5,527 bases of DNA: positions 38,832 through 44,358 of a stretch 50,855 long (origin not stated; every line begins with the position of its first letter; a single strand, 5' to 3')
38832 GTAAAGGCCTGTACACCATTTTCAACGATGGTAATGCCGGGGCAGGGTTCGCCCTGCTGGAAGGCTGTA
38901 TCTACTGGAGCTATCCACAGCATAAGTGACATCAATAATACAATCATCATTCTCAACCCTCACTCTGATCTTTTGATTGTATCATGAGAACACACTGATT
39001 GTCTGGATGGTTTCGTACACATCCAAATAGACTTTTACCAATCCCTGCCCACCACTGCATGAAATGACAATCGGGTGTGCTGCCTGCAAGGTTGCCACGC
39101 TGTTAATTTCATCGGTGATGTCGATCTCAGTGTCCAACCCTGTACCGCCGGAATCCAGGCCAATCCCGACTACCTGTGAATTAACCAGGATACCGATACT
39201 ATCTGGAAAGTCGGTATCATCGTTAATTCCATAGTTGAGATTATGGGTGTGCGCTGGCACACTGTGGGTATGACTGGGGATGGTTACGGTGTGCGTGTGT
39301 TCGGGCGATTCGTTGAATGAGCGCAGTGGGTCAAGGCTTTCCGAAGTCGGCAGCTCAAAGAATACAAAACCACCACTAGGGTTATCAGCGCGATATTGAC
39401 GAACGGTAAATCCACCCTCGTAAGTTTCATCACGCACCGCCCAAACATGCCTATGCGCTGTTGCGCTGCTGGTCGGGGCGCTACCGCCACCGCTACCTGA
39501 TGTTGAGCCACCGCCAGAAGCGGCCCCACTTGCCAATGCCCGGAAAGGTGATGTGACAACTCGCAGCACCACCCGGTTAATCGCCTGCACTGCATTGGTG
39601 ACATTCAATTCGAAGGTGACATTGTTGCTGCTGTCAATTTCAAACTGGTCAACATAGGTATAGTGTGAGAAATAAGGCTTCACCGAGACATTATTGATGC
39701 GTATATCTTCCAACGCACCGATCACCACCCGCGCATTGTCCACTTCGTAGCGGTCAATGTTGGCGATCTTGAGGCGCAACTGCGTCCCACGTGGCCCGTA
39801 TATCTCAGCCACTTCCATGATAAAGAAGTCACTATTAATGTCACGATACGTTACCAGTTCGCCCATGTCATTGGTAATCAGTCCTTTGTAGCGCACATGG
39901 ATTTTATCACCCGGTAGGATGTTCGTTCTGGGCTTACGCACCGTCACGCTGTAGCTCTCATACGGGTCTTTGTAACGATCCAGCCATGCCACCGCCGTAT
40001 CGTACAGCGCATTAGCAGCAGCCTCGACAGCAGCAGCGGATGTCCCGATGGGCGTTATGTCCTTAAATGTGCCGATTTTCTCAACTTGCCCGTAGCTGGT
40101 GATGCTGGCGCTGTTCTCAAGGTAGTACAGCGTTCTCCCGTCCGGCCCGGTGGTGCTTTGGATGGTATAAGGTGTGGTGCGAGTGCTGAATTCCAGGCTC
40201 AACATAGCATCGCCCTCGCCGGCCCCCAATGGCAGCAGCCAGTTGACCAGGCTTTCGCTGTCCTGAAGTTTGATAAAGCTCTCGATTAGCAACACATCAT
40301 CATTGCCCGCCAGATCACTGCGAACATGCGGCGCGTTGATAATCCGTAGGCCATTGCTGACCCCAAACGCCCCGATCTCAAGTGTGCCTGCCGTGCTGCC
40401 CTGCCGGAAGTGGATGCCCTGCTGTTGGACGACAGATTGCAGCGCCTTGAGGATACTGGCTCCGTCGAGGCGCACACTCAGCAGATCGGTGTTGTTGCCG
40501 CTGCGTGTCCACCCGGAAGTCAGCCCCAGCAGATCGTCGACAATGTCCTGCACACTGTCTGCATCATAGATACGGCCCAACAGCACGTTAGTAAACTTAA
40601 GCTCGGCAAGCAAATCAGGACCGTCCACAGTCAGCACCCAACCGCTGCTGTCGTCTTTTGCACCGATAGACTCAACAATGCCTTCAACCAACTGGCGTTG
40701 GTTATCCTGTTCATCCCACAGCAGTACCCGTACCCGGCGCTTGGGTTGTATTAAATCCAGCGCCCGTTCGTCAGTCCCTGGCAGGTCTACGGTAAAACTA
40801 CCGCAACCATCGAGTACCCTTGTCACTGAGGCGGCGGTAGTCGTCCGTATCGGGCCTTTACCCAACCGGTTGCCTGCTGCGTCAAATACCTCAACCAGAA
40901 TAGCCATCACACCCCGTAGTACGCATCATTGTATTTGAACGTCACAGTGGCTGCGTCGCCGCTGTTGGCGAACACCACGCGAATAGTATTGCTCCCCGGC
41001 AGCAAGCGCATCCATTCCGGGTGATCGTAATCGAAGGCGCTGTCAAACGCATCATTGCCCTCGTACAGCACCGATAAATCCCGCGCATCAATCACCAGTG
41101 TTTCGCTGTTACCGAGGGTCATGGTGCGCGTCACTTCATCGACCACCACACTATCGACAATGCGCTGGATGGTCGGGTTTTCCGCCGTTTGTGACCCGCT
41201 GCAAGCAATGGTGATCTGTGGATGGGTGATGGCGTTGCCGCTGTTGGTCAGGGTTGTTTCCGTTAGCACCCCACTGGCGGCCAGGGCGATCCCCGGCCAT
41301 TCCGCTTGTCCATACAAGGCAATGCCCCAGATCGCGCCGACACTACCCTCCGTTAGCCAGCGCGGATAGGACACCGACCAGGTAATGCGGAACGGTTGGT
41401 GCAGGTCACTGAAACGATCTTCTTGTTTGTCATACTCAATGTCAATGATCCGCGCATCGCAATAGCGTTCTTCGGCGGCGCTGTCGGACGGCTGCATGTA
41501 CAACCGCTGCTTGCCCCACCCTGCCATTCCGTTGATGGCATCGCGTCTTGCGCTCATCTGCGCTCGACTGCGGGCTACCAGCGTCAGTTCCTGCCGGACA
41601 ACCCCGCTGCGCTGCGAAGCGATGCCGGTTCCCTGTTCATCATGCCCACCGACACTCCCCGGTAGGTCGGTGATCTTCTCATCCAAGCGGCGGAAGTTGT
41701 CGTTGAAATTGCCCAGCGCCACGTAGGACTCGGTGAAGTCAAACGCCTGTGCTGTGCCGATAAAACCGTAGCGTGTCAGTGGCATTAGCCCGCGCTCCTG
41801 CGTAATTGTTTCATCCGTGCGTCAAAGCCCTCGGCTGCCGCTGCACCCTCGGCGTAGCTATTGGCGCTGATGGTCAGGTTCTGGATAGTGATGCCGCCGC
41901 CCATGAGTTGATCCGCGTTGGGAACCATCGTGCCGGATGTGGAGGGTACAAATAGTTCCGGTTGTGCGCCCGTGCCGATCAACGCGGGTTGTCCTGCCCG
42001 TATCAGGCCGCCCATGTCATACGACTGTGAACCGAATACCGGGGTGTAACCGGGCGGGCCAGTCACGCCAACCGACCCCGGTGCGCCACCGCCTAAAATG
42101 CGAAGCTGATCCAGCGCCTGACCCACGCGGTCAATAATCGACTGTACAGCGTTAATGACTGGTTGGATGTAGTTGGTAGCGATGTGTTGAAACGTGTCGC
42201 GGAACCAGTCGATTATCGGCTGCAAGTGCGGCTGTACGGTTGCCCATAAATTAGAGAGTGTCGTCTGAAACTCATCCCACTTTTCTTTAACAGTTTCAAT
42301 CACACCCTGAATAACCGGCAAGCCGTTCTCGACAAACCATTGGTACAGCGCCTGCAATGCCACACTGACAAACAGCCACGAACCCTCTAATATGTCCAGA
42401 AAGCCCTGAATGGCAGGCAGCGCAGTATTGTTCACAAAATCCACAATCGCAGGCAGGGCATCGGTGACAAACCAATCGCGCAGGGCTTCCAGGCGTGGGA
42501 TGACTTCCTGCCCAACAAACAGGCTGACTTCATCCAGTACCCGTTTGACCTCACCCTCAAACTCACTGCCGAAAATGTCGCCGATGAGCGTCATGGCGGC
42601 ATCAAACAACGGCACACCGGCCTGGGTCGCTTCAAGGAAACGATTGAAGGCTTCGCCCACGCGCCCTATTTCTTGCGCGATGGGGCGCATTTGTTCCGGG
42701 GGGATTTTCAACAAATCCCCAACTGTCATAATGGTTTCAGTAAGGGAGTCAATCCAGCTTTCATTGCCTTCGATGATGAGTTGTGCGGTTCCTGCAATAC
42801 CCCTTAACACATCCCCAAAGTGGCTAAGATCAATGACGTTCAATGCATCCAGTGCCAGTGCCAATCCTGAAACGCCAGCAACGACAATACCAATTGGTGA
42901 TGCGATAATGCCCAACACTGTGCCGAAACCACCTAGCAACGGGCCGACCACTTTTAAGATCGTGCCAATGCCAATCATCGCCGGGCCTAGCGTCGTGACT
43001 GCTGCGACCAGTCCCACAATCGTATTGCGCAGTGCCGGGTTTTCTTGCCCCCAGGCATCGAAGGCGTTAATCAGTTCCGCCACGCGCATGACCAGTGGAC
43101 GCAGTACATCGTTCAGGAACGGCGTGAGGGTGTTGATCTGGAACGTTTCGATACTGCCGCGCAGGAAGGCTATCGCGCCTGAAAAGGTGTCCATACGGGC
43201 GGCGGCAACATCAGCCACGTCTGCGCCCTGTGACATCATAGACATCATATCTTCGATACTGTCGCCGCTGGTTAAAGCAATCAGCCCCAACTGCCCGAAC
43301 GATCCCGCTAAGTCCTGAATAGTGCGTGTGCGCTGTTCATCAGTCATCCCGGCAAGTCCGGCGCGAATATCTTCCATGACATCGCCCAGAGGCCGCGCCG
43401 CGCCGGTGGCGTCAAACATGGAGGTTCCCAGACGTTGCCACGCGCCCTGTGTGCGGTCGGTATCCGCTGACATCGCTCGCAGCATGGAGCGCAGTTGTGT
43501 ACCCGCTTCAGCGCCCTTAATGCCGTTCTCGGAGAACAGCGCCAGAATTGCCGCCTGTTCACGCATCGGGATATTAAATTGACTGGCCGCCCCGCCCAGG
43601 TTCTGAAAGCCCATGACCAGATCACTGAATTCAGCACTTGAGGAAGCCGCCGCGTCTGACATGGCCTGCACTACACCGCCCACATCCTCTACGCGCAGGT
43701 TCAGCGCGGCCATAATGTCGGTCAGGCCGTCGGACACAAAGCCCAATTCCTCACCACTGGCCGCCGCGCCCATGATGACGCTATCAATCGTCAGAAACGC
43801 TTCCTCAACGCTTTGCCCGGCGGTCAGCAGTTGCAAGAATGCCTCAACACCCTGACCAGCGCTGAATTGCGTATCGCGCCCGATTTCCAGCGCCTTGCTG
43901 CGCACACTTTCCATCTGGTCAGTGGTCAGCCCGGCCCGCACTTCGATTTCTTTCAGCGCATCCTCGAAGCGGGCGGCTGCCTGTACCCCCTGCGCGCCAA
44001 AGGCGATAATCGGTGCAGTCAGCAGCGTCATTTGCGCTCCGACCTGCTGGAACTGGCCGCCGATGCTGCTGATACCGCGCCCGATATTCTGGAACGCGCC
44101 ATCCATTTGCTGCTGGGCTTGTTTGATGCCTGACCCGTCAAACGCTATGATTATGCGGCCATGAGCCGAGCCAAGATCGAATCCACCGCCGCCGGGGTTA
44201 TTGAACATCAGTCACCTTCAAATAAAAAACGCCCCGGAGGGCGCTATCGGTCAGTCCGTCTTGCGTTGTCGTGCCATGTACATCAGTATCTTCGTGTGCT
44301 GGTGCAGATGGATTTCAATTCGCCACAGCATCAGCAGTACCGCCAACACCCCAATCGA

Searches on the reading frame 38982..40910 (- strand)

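Call 21: search_protein_families(library=phrogs, proteins=[window:38982-40910:-], max_evalue=0.001)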
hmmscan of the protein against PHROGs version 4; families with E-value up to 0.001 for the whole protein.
window:38982-40910:- (642 aa): 1 family
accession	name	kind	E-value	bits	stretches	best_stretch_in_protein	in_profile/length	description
phrog_4311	-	head and packaging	2.9e-21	76.6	2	212-483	196-437/651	minor head protein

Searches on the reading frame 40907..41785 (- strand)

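Call 21: search_protein_families(library=phrogs, proteins=[window:40907-41785:-], max_evalue=0.001)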
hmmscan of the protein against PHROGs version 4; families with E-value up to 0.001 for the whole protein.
window:40907-41785:- (292 aa): 2 families
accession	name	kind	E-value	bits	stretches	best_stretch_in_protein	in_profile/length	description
phrog_5577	-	tail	3.4e-10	40.8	1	34-289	48-294/295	minor tail protein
phrog_33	-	tail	6.1e-10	39.7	1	127-292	148-280/651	distal tail protein Dit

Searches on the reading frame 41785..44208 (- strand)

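Call 21: search_protein_families(library=phrogs, proteins=[window:41785-44208:-], max_evalue=0.001)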
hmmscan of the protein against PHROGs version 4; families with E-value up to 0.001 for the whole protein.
window:41785-44208:- (807 aa): 31 families (the best 25 are shown)
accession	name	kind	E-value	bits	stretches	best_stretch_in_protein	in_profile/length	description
phrog_1533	-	tail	1.3e-74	252.6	1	29-449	202-661/1688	tail length tape measure protein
phrog_1272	-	tail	5.6e-66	224.2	1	28-695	212-985/1606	tail length tape measure protein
phrog_4704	-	tail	2.8e-60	205.7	1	28-434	165-572/625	tail length tape measure protein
phrog_991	-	tail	3.6e-58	198.2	2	28-455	245-665/1966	tail length tape measure protein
phrog_1293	-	tail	2.5e-54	185.6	1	30-436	133-553/1424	tail length tape measure protein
phrog_28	-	tail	1.2e-51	177.5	1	28-452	236-672/1228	tail length tape measure protein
phrog_167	-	tail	7.1e-45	154.3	1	29-679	242-877/1555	tail length tape measure protein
phrog_9696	-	tail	4e-44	151.7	1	31-326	35-331/1415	tail length tape measure protein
phrog_5493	-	tail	4.9e-42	145.3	1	26-311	18-300/1102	tail length tape measure protein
phrog_5218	-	unknown function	4.5e-41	142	1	29-458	179-661/1599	-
phrog_58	-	tail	6.4e-40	138.4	1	29-708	277-796/1544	tail length tape measure protein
phrog_19074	-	unknown function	3e-34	119.2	1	72-385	149-464/1384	-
phrog_16692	-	unknown function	3.8e-29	102.7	1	28-421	132-543/1107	-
phrog_9228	-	tail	4.2e-22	79.3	1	46-701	190-779/1425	tail length tape measure protein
phrog_4200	-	tail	4.4e-20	72.8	1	319-697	107-427/732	tail length tape measure protein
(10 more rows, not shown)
